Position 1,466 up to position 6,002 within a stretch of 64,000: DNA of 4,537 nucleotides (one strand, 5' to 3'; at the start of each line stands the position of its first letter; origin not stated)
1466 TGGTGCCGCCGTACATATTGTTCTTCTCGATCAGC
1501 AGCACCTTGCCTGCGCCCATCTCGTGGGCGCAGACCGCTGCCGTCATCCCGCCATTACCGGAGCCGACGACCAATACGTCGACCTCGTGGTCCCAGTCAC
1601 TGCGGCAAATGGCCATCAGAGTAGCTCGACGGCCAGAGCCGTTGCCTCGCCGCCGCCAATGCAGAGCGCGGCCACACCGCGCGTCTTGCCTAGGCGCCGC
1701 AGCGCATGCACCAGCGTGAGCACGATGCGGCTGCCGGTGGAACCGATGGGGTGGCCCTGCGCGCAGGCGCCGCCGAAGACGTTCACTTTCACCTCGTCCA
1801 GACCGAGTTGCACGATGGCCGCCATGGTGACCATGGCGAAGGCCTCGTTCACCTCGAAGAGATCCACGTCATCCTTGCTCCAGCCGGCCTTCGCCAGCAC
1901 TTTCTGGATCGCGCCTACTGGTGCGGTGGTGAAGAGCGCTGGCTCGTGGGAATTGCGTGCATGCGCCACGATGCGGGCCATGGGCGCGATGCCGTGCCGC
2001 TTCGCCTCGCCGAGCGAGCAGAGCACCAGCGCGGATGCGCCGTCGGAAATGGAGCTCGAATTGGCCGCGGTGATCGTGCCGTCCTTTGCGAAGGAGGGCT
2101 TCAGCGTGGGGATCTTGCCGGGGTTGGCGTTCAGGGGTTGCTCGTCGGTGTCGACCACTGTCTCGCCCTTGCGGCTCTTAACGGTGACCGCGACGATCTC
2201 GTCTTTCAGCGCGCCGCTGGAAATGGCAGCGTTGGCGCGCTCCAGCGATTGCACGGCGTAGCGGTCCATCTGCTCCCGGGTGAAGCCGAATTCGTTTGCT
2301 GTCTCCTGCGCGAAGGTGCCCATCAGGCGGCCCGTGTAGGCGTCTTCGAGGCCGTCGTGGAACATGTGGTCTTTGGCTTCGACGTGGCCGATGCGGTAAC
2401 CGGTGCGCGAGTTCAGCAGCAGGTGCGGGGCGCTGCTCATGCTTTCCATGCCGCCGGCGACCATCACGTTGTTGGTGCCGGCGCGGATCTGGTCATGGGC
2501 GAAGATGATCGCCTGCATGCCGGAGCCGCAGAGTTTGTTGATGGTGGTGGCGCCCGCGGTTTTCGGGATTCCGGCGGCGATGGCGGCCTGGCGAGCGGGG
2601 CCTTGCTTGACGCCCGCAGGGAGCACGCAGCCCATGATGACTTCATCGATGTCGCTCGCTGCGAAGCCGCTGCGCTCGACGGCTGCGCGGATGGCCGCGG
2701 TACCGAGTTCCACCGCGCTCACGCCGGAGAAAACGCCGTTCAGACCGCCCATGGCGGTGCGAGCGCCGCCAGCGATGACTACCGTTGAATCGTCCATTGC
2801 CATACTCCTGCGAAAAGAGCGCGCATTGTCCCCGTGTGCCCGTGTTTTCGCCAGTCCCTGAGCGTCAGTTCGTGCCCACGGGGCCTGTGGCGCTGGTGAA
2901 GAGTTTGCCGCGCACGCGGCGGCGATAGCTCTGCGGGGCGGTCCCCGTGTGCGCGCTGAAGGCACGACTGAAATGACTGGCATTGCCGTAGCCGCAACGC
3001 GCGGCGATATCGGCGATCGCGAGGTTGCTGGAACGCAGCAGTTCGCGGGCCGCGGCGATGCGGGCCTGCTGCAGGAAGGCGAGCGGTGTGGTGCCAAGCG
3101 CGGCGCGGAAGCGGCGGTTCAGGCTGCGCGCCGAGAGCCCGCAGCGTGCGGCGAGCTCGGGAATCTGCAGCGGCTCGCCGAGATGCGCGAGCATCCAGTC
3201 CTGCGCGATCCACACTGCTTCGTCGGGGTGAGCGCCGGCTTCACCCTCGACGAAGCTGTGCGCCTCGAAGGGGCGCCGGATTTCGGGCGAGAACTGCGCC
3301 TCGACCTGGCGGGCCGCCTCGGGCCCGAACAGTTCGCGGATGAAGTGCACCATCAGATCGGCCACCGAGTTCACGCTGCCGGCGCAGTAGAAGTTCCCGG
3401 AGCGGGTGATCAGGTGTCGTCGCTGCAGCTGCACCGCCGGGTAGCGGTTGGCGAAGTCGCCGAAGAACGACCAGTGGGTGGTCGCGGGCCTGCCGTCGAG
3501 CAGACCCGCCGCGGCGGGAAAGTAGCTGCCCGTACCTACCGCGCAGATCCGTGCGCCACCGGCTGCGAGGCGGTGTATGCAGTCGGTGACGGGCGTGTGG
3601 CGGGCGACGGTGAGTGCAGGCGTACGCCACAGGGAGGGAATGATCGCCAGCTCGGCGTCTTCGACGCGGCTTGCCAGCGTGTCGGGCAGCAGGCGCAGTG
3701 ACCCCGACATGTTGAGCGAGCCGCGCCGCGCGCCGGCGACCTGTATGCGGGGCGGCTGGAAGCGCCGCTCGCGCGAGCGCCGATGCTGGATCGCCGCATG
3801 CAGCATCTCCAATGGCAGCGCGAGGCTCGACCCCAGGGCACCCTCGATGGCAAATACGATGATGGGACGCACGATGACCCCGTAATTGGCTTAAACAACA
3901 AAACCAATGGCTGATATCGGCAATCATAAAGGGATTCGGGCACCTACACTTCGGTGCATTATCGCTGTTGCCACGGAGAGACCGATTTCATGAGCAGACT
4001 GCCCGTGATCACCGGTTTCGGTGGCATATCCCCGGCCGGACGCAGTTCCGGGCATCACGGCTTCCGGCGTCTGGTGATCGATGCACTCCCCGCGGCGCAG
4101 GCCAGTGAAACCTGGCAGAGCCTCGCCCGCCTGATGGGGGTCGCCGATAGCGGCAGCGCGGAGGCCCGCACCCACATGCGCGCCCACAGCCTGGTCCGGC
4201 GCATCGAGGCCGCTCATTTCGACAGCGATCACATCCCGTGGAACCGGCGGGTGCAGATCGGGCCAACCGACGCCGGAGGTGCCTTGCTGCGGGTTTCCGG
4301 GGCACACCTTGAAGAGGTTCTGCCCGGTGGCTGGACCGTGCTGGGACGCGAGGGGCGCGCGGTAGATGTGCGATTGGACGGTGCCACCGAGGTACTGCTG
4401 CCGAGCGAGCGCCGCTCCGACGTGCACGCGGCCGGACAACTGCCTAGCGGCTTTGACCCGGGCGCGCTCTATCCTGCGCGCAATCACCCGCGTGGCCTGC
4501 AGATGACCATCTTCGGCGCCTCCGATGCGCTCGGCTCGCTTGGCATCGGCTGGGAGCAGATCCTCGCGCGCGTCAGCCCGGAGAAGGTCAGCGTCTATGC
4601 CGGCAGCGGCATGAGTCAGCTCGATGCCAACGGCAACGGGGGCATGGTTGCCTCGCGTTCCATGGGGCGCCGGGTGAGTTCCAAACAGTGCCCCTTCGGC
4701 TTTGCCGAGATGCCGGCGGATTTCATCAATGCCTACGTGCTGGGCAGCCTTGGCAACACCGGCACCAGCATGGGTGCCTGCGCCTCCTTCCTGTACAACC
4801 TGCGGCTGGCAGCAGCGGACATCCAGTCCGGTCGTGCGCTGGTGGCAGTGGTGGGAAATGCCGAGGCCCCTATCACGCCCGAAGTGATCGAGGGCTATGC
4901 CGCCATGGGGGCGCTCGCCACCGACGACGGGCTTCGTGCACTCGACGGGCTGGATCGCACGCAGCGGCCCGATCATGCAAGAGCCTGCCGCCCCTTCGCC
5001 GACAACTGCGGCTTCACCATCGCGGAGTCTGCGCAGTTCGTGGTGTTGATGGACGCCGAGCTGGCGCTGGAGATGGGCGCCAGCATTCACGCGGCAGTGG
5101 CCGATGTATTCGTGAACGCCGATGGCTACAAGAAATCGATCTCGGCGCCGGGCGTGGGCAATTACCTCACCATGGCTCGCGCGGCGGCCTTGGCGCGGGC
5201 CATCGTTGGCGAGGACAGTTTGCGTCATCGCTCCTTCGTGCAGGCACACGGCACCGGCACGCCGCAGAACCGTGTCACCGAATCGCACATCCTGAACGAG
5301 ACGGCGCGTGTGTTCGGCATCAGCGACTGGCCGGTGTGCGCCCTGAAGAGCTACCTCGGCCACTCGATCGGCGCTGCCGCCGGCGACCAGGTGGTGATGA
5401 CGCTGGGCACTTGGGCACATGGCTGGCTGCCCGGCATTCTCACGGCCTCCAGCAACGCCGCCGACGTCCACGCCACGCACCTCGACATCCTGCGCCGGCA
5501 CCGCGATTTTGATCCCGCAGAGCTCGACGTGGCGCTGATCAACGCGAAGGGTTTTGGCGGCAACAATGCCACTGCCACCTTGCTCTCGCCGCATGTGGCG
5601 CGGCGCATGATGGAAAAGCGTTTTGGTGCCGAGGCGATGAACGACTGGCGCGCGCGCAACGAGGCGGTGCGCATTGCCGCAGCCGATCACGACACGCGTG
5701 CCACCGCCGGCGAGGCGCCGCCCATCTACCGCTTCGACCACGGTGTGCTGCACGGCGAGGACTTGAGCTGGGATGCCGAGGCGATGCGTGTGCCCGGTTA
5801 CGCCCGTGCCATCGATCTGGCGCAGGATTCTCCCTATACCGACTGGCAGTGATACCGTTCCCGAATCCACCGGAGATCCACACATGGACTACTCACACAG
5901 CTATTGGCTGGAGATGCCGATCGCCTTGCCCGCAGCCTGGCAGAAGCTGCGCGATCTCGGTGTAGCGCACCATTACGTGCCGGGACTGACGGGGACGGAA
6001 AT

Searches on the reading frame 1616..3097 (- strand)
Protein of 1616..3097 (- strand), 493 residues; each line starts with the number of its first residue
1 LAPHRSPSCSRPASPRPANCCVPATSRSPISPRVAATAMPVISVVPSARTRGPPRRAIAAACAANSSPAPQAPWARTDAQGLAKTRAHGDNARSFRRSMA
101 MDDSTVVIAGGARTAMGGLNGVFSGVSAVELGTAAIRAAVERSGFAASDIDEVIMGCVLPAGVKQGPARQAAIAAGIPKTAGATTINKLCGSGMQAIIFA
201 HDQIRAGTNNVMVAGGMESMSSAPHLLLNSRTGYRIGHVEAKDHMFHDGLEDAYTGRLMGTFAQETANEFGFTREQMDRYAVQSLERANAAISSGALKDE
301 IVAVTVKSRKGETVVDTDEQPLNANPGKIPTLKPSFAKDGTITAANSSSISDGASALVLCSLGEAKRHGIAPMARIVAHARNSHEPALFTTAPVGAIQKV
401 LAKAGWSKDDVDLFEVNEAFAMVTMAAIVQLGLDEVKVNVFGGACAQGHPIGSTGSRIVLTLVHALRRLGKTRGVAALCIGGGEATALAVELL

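Call 58: search_protein_families(library=pfam, proteins=[window:1616-3097:-], max_evalue=0.00001)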
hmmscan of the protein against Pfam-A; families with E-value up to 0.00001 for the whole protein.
window:1616-3097:- (493 aa): 2 families
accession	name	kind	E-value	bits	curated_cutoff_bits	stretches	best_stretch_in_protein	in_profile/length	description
PF00108.29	Thiolase_N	-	2.2e-82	276.8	26.4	1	106-361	1-258/260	Thiolase, N-terminal domain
PF02803.24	Thiolase_C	-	1.2e-41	141.6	27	1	371-491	2-122/123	Thiolase, C-terminal domain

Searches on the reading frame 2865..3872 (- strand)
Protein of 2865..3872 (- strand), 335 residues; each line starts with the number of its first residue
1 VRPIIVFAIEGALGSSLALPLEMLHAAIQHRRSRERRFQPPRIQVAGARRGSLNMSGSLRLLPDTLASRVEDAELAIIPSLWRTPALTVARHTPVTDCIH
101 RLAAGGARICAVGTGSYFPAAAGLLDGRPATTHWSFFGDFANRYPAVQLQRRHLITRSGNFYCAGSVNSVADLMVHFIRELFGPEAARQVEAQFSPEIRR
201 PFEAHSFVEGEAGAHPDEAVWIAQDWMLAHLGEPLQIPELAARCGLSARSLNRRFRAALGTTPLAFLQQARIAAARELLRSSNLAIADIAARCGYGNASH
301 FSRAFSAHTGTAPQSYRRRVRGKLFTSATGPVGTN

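Call 58: search_protein_families(library=pfam, proteins=[window:2865-3872:-], max_evalue=0.00001)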
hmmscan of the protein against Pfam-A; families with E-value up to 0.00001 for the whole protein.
window:2865-3872:- (335 aa): 2 families
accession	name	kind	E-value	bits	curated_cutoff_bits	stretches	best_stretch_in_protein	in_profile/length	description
PF12833.13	HTH_18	-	3.6e-26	91.7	33.6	1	240-319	1-80/80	Helix-turn-helix domain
PF00165.29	HTH_AraC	-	6.9e-20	71.1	26.6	2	279-318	1-42/42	Bacterial regulatory helix-turn-helix proteins, AraC family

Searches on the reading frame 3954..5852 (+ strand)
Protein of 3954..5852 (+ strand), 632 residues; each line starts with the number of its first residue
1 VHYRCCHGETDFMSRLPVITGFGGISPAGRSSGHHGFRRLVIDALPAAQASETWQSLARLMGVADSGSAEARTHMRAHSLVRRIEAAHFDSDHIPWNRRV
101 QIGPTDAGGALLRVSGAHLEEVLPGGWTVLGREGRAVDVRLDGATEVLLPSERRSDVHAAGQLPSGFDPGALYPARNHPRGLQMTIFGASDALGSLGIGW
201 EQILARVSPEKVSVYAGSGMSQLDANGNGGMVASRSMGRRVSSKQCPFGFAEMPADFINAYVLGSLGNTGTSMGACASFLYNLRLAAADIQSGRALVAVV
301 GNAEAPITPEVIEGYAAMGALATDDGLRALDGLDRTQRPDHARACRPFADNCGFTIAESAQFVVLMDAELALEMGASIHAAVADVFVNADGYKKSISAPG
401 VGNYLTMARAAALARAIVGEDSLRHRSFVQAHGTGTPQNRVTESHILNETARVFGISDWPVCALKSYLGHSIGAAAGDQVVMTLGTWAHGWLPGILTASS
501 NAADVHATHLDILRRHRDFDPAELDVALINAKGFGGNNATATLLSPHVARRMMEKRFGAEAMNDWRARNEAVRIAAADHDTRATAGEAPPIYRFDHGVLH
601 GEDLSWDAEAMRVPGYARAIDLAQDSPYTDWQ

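Call 58: search_protein_families(library=pfam, proteins=[window:3954-5852:+], max_evalue=0.00001)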
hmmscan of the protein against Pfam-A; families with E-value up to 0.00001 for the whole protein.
window:3954-5852:+ (632 aa): 2 families
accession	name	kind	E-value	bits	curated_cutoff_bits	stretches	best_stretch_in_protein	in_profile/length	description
PF00109.32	ketoacyl-synt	-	3.1e-12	47.1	20.8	1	191-369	99-250/252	Beta-ketoacyl synthase, N-terminal domain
PF02801.28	Ketoacyl-synt_C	-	1.1e-09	38.8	20.8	1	379-496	1-116/119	Beta-ketoacyl synthase, C-terminal domain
